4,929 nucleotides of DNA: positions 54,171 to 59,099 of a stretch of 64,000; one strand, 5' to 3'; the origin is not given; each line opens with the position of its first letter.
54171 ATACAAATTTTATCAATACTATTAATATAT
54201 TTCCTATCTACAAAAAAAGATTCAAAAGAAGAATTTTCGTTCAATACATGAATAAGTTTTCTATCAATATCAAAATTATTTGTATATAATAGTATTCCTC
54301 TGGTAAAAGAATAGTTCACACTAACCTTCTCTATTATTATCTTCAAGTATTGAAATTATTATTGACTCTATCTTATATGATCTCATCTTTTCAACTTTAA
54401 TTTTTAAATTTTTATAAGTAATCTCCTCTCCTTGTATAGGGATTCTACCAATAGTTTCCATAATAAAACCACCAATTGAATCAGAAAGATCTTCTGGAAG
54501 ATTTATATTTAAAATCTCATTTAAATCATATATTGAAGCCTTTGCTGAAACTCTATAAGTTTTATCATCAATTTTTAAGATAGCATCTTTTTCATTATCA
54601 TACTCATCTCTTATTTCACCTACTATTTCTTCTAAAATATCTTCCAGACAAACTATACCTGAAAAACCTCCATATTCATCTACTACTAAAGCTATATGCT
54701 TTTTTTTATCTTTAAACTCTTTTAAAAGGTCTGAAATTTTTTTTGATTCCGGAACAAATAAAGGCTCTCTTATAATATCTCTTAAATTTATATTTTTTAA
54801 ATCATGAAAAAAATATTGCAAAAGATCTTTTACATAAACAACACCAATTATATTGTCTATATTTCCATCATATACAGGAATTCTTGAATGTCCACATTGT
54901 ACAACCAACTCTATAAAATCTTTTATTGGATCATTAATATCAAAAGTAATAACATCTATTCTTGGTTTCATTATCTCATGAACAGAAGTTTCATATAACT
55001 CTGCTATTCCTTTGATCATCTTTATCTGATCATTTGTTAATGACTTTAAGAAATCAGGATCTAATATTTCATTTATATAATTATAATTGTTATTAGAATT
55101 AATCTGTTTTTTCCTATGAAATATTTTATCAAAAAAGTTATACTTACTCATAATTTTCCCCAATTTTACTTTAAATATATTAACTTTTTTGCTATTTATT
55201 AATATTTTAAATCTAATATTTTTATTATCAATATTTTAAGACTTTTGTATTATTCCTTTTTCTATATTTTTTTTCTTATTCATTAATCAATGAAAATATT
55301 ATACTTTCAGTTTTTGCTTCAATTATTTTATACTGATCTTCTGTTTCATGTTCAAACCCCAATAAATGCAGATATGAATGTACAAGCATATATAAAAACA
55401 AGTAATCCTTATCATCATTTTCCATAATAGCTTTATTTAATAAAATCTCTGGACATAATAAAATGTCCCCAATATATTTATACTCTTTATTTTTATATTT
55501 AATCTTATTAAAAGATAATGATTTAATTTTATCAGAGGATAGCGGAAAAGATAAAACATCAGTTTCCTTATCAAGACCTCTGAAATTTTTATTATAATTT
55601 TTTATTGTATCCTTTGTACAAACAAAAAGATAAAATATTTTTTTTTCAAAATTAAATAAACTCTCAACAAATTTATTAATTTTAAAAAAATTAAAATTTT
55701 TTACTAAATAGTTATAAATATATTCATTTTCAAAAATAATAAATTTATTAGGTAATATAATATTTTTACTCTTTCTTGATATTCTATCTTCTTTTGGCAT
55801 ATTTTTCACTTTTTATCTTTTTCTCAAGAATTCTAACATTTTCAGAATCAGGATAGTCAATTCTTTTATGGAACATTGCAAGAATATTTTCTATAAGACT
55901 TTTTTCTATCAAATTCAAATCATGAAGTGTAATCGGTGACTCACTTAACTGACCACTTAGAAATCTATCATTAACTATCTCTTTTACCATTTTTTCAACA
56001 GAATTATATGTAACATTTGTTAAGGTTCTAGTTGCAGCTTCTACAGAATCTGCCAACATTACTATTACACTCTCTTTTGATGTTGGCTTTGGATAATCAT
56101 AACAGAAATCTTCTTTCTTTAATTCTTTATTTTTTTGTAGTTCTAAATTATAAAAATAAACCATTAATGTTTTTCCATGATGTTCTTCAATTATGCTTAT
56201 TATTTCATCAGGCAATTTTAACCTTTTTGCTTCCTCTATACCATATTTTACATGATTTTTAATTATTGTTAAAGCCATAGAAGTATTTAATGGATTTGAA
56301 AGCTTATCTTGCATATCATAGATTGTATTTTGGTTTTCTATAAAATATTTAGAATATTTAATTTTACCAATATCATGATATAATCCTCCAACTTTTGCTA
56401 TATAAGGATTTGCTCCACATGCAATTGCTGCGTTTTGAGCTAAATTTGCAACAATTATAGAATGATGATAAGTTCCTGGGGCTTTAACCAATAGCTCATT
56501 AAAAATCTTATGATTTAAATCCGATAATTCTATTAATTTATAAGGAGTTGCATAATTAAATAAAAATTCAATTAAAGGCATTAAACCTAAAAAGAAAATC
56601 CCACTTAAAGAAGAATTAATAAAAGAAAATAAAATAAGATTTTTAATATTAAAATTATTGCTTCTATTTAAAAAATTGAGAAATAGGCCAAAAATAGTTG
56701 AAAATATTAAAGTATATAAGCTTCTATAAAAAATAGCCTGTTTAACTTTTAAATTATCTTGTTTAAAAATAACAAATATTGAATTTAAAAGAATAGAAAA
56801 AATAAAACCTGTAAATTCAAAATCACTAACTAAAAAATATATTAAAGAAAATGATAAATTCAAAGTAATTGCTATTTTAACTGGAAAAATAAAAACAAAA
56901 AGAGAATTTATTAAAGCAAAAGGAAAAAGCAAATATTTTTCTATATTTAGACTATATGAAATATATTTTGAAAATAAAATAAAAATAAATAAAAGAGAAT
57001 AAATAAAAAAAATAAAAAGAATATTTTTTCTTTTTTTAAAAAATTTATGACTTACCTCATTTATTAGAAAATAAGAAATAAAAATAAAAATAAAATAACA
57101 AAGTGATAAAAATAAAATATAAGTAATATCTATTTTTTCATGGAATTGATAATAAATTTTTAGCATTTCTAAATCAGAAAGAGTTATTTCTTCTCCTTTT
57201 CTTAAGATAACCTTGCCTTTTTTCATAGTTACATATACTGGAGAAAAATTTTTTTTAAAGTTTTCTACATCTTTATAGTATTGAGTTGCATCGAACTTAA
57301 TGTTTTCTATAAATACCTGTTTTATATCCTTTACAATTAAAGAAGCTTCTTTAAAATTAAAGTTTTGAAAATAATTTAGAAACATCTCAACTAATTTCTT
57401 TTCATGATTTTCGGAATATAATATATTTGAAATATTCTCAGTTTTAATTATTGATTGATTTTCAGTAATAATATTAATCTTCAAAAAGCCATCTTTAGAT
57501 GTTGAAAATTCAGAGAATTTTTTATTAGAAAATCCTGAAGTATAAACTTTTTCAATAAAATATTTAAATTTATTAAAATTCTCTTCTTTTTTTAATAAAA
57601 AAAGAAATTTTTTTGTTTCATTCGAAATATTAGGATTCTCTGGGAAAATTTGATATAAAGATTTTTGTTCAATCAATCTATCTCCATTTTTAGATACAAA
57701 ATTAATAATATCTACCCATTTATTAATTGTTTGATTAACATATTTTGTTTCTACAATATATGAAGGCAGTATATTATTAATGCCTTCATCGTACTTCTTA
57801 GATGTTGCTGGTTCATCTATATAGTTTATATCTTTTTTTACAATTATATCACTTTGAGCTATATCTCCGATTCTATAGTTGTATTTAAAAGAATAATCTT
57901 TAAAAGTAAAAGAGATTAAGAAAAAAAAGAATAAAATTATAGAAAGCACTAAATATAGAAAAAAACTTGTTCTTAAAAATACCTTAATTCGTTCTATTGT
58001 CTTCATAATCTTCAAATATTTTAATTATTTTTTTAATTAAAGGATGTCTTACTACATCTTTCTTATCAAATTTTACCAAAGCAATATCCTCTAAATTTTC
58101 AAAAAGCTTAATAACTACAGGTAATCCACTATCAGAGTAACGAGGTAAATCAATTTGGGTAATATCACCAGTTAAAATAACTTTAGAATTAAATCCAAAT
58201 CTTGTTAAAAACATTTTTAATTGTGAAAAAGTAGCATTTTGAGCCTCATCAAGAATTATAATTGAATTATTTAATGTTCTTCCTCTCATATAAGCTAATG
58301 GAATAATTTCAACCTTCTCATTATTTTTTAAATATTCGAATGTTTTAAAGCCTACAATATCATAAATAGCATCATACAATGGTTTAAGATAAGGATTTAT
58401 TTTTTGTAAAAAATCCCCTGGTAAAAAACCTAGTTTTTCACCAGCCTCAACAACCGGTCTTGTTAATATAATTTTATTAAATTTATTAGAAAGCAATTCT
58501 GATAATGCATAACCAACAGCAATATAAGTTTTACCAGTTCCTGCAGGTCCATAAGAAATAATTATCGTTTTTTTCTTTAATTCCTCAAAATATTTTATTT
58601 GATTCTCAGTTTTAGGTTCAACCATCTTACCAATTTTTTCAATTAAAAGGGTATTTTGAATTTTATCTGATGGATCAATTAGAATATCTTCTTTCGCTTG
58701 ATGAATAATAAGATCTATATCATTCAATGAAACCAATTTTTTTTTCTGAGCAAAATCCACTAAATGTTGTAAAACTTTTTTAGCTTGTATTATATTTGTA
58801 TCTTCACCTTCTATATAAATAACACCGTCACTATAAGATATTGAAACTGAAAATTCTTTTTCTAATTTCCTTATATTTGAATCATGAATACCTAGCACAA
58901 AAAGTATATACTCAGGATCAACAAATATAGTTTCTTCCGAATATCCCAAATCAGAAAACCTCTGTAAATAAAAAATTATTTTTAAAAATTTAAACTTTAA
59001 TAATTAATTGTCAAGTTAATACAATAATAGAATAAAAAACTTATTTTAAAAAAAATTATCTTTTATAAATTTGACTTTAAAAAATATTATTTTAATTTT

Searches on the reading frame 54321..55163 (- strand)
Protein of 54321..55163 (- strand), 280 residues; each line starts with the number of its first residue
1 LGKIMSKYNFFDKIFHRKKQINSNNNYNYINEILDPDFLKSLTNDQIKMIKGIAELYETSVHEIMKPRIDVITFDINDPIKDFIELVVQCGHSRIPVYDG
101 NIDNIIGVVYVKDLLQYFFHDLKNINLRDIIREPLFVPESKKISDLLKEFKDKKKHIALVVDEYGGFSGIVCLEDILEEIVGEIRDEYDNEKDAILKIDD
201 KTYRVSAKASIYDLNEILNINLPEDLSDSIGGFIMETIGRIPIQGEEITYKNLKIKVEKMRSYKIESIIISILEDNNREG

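Call 21: search_protein_families(library=pfam, proteins=[window:54321-55163:-], max_evalue=0.001)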
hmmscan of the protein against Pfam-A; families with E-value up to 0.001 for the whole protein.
window:54321-55163:- (280 aa): 2 families
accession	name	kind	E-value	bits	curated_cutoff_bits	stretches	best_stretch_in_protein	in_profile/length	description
PF03471.22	CorC_HlyC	-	8.4e-22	77.4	27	1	197-272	2-79/81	Transporter associated domain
PF00571.33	CBS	-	5.8e-18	65.4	24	2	128-181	2-56/57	CBS domain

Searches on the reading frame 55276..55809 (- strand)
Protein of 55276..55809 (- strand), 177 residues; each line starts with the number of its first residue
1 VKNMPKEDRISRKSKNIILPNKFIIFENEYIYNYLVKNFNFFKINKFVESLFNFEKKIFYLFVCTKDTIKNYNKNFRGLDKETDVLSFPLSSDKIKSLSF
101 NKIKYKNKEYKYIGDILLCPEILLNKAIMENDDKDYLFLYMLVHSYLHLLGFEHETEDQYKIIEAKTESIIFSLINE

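Call 64: search_protein_families(library=pfam, proteins=[window:55276-55809:-], max_evalue=0.5)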
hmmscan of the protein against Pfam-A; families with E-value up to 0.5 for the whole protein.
window:55276-55809:- (177 aa): 1 family
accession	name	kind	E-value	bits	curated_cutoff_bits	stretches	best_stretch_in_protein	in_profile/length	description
PF02130.23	YbeY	-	9.6e-24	84.1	25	1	58-171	29-126/129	Endoribonuclease YbeY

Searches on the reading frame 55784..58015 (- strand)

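Call 64: search_protein_families(library=pfam, proteins=[window:55784-58015:-], max_evalue=0.5)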
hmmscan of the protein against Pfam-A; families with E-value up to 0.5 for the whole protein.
window:55784-58015:- (743 aa): 5 families
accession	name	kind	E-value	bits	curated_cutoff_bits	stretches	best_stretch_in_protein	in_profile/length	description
PF07697.16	7TMR-HDED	-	3.2e-20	73.5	27.6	1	49-288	2-220/224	7TM-HD extracellular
PF01966.28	HD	-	2e-17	64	22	1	515-660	1-115/116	HD domain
PF07698.17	7TM-7TMR_HD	-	6.4e-13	49.5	29.4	1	302-490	6-190/190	7TM receptor with intracellular HD hydrolase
PF08668.18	HDOD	-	4e-06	26.9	22.9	1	509-613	89-194/196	HDOD domain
PF11113.13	Phage_head_chap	-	0.08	13.5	25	1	608-633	6-30/56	Head assembly gene product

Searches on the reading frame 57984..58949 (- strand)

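Call 64: search_protein_families(library=pfam, proteins=[window:57984-58949:-], max_evalue=0.5)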
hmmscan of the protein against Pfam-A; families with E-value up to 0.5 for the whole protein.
window:57984-58949:- (321 aa): 16 families
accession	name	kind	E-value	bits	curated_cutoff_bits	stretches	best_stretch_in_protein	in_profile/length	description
PF02562.22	PhoH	-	1.2e-84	283.4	27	1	110-313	2-205/205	PhoH-like protein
PF13245.12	AAA_19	-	2.8e-06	28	25.1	1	123-266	8-129/134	AAA domain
PF13604.12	AAA_30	-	8.9e-06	26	27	1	116-266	5-128/191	AAA domain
PF00013.35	KH_1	-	4.9e-05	23.4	21.5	1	6-61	2-65/66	KH domain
PF13401.12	AAA_22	-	0.00019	22.2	27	1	126-261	4-122/130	AAA domain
PF13481.12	AAA_25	-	0.0014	18.7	27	1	124-157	30-63/195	AAA domain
PF00270.35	DEAD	-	0.0077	16.4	26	1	114-162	1-50/167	DEAD/DEAH box helicase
PF13086.12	AAA_11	-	0.034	14.3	27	0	227-265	213-249/257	AAA domain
PF05707.18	Zot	-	0.035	14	20.3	1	129-237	2-91/197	Zonular occludens toxin (Zot)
PF01695.23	IstB_IS21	-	0.04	13.9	24.1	1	125-152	90-117/238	IstB-like ATP binding protein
PF05127.21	NAT10_TcmA_helicase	-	0.054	13.8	22.7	1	136-251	6-113/176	RNA cytidine acetyltransferase NAT10/TcmA, helicase domain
PF13173.12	AAA_14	-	0.066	13.7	27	0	213-261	48-97/129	AAA domain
PF01057.23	Parvo_NS1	-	0.11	11.8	20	1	123-144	109-130/271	Parvovirus non-structural protein NS1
PF00004.35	AAA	-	0.13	13.2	21.2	0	131-148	2-19/131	ATPase family associated with various cellular activities (AAA)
PF04851.21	ResIII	-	0.13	12.6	22.5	0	118-159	19-55/164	Type III restriction enzyme, res subunit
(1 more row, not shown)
